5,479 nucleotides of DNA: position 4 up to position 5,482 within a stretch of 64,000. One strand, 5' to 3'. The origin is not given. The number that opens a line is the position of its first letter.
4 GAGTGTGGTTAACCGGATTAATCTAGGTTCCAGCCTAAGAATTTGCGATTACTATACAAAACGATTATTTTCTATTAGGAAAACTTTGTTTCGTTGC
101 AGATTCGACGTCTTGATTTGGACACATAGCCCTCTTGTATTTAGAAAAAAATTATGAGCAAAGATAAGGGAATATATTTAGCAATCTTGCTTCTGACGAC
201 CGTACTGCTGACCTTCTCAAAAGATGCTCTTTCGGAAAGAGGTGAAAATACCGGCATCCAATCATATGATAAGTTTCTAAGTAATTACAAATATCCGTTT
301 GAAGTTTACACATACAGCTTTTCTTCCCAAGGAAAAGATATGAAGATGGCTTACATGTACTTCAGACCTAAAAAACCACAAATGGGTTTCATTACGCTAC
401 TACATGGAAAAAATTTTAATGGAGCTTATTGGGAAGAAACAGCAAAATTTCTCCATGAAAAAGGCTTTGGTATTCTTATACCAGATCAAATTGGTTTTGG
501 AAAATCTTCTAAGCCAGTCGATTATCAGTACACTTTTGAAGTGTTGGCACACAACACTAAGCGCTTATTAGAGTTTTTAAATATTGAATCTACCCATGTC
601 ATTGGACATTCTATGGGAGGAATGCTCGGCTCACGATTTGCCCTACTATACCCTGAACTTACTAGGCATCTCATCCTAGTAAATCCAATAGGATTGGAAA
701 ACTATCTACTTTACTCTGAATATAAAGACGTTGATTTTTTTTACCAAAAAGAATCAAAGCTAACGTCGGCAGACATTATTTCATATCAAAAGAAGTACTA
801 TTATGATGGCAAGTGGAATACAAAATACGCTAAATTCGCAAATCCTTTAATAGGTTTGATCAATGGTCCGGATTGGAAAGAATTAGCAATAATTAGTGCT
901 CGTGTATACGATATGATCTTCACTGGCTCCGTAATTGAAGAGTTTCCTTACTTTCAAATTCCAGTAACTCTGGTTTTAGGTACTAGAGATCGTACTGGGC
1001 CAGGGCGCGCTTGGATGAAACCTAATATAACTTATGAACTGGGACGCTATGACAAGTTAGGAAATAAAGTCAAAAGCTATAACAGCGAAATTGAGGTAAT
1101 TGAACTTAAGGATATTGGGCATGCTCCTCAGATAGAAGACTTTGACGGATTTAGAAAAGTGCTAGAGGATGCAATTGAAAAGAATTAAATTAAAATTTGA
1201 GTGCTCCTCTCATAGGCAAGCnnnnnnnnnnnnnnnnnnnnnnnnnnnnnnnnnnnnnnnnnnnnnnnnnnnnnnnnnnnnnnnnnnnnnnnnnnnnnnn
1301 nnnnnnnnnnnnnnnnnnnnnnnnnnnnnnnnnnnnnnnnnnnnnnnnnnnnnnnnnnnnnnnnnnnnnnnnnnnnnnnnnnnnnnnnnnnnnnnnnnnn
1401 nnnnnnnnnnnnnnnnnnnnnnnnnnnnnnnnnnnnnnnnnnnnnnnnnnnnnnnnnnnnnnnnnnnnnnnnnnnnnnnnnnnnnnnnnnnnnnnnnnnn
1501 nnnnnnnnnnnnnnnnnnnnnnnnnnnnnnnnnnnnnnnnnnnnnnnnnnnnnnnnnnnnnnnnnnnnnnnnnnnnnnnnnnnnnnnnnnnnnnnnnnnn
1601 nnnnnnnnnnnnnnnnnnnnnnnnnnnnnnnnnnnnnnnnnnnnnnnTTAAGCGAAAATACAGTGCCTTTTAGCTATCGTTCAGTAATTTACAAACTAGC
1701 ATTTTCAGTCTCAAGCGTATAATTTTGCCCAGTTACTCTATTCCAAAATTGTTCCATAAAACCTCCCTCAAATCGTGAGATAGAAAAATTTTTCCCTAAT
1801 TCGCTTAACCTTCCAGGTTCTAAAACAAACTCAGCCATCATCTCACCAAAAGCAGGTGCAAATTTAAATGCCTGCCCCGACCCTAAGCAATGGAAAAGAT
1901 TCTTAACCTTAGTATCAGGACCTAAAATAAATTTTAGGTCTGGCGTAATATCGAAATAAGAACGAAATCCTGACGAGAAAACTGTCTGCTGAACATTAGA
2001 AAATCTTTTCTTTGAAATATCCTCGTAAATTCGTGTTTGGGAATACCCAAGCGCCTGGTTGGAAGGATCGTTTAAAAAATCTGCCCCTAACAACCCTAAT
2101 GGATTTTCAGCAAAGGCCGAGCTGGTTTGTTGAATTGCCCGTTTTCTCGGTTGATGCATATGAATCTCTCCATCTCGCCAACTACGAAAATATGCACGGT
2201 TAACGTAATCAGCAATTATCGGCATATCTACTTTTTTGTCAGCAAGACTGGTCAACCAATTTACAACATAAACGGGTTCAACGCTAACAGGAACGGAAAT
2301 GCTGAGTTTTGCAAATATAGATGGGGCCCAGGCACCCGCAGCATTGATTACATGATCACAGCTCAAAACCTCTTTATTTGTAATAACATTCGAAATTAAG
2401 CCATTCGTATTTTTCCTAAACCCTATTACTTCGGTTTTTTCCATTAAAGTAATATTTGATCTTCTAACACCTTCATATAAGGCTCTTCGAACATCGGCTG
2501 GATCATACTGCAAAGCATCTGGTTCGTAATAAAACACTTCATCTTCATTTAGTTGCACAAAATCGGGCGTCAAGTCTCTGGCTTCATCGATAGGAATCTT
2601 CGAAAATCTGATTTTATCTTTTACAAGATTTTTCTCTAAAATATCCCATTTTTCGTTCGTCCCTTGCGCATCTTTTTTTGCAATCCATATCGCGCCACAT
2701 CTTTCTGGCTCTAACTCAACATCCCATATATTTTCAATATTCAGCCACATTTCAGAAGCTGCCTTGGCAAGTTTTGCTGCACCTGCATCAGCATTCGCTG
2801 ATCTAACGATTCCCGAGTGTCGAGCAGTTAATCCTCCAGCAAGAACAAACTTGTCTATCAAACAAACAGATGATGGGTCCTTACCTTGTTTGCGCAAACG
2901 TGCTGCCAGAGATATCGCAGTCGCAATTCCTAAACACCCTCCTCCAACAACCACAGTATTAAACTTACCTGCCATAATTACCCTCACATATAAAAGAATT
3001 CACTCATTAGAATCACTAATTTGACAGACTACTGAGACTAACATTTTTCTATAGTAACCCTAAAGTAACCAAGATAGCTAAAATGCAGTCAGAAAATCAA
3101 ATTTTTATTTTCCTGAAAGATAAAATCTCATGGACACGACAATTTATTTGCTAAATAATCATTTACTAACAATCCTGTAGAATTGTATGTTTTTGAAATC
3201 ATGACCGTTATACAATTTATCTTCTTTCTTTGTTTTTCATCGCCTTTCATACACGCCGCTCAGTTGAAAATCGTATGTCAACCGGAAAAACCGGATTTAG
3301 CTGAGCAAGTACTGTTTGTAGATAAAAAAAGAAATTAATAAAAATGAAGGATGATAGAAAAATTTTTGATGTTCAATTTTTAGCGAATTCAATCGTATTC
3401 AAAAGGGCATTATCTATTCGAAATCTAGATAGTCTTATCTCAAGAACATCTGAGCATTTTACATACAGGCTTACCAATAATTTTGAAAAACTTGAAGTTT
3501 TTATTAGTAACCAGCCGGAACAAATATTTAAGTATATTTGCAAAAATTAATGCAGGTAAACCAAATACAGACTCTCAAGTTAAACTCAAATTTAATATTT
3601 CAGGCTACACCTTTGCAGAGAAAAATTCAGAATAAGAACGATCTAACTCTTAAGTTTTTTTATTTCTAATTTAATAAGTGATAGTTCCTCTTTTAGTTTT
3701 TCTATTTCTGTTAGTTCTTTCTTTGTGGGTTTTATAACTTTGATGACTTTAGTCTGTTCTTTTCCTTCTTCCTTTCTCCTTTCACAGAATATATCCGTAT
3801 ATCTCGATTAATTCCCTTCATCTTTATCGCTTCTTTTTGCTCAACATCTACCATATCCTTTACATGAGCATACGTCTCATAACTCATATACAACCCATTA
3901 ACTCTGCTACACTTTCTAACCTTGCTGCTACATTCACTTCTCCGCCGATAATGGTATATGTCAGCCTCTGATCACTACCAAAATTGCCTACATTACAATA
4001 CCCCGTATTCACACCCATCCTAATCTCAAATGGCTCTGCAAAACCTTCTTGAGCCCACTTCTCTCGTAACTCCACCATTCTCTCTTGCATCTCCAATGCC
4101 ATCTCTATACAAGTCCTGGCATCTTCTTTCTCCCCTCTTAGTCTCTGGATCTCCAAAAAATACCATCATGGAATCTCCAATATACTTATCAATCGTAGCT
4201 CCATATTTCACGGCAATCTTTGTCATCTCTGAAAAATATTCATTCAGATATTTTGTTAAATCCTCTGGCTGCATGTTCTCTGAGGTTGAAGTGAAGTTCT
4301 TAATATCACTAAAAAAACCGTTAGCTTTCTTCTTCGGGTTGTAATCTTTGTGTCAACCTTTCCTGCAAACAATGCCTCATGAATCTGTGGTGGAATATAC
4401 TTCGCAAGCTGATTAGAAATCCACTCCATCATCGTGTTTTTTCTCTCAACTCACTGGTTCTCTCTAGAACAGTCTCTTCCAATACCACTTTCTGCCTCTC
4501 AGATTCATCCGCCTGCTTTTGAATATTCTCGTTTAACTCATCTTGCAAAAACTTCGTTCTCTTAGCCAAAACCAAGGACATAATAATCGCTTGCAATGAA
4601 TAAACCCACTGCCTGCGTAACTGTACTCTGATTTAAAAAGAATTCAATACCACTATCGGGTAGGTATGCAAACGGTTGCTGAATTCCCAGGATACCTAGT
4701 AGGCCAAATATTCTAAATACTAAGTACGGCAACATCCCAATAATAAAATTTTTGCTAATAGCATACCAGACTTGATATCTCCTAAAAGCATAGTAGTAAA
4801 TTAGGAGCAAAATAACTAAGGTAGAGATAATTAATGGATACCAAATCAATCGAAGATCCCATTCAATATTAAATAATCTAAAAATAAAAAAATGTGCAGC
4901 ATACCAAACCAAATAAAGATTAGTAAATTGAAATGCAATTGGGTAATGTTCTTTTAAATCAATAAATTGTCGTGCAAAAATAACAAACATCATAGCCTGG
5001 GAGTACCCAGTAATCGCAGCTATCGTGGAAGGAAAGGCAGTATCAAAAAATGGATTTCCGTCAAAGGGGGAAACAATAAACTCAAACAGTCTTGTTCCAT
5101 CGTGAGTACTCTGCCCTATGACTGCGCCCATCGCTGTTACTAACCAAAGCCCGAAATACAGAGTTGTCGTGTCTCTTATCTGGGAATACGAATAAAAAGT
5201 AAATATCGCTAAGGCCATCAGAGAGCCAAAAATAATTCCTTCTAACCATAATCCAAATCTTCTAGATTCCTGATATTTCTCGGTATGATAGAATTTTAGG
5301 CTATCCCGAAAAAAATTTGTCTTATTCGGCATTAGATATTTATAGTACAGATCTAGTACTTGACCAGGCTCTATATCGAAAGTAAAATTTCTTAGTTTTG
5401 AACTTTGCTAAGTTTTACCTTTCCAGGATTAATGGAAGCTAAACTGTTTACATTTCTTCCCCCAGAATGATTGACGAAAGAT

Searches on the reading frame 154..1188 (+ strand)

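Call 73: search_protein_families(library=pfam, proteins=[window:154-1188:+])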
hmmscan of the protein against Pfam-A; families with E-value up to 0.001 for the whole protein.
window:154-1188:+ (344 aa): 4 families
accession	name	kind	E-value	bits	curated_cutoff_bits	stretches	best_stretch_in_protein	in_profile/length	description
PF00561.26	Abhydrolase_1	-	5.5e-22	79.1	25.8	1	82-178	5-102/245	alpha/beta hydrolase fold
PF12146.15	Hydrolase_4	-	7.8e-13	48.7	27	1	78-226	5-152/239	Serine aminopeptidase, S33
PF12697.13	Abhydrolase_6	-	1.5e-12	49.1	26.3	1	82-329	3-210/217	Alpha/beta hydrolase family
PF03096.20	Ndr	-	0.0002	20.7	23.3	1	121-185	74-139/283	Ndr family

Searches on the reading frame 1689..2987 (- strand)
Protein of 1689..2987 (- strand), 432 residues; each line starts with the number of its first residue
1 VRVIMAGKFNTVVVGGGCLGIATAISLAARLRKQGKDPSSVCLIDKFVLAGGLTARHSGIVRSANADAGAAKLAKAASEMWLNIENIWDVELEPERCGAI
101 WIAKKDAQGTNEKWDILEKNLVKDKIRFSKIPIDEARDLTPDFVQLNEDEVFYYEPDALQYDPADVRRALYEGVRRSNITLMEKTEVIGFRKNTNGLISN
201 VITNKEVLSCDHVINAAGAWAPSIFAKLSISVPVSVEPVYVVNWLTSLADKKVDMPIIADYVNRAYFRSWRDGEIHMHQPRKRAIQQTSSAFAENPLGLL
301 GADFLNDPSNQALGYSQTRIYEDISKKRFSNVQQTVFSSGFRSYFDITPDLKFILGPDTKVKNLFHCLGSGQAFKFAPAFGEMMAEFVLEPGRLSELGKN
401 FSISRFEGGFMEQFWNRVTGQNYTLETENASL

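Call 73: search_protein_families(library=pfam, proteins=[window:1689-2987:-])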
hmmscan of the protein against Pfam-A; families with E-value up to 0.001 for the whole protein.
window:1689-2987:- (432 aa): 1 family
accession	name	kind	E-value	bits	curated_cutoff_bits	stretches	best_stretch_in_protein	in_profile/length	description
PF01266.30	DAO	-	9.1e-39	134.4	27.9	1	12-386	3-352/353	FAD dependent oxidoreductase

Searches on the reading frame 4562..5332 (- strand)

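Call 73: search_protein_families(library=pfam, proteins=[window:4562-5332:-])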
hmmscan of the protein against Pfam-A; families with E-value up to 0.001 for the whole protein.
window:4562-5332:- (256 aa): 1 family
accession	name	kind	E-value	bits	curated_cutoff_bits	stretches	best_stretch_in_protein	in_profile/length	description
PF07695.17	7TMR-DISM_7TM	-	1.2e-06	29.1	29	1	30-221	4-180/205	7TM diverse intracellular signalling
